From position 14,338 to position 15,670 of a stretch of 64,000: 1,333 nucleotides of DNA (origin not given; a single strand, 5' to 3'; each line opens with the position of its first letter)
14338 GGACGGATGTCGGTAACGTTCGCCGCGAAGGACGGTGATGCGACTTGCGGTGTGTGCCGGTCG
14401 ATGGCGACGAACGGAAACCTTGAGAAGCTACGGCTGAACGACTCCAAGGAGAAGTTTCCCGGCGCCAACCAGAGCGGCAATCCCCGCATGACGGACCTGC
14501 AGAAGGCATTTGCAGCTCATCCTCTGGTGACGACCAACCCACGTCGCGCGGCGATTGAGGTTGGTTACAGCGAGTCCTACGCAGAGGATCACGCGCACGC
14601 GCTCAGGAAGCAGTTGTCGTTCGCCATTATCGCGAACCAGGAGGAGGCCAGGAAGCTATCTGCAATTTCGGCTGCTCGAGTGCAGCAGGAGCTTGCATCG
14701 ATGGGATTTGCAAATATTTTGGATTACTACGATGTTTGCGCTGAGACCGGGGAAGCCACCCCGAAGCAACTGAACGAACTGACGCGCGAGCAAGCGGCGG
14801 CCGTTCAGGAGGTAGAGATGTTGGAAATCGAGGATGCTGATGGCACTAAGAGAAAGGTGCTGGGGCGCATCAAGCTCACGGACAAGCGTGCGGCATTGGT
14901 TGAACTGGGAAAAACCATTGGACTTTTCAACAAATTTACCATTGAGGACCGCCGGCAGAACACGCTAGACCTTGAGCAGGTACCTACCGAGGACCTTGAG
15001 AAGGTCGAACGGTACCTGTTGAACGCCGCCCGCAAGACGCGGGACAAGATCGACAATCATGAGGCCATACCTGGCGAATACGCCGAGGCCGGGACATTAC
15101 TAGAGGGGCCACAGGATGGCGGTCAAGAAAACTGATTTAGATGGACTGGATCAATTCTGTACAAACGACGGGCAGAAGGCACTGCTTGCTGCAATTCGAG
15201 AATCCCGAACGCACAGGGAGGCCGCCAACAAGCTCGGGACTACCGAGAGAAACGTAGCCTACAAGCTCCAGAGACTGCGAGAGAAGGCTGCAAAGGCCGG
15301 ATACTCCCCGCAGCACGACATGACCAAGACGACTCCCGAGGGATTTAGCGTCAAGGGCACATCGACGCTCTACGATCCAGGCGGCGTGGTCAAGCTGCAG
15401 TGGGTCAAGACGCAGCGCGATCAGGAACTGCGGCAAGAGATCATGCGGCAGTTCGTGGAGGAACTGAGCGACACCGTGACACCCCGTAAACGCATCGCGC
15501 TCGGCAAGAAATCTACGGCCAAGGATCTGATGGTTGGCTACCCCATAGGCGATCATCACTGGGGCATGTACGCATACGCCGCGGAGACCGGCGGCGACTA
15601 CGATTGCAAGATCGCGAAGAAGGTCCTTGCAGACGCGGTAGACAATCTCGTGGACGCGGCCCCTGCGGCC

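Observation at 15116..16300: Fusion of a sigma70-r4/LuxR-type HTH to a calcineurin-like metallophosphoesterase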

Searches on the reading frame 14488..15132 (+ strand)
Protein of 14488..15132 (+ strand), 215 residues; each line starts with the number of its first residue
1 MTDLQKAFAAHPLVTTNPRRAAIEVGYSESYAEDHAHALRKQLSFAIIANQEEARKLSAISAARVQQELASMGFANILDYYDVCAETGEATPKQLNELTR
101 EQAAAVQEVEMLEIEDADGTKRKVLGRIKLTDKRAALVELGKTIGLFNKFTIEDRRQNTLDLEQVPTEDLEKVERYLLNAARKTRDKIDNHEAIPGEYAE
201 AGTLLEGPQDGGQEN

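Call 79: search_protein_families(library=padloc, proteins=[window:14488-15132:+], max_evalue=0.1)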
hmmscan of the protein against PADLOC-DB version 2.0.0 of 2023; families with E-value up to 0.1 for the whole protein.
window:14488-15132:+ (215 aa): 0 families

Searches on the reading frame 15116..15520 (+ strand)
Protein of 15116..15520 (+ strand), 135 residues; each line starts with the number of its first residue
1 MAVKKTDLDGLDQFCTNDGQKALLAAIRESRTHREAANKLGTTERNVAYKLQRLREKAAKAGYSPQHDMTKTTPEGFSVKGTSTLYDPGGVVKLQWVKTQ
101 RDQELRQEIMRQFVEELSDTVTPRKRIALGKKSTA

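Call 65: search_protein_representatives(protein=window:15116-15520:+)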
Query: 135 residues. Proteins with E-value up to 0.001 (for the whole library): 662; up to 1e-10: 244; up to 1e-30: 0. The best 150 are listed.
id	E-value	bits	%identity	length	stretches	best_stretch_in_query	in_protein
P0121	7.0e-27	110.2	48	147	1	11-120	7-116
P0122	1.2e-25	106.3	46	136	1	7-125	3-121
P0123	1.2e-24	103.1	44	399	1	8-123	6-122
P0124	2.2e-22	95.7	41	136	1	4-126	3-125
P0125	2.9e-22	95.3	44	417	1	14-121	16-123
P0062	4.0e-22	94.9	50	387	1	23-133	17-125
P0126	6.1e-22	94.3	45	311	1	16-122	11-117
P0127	9.9e-22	93.6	45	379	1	11-127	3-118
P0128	3.9e-21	91.7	48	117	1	6-106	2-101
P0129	1.0e-20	90.3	44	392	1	9-119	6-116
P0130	1.1e-20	90.3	46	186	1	10-128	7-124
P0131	1.1e-20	90.2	45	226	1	7-124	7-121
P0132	1.5e-20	89.8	38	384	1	6-125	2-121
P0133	2.3e-20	89.2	44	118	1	7-117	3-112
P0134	3.1e-20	88.8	43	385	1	10-124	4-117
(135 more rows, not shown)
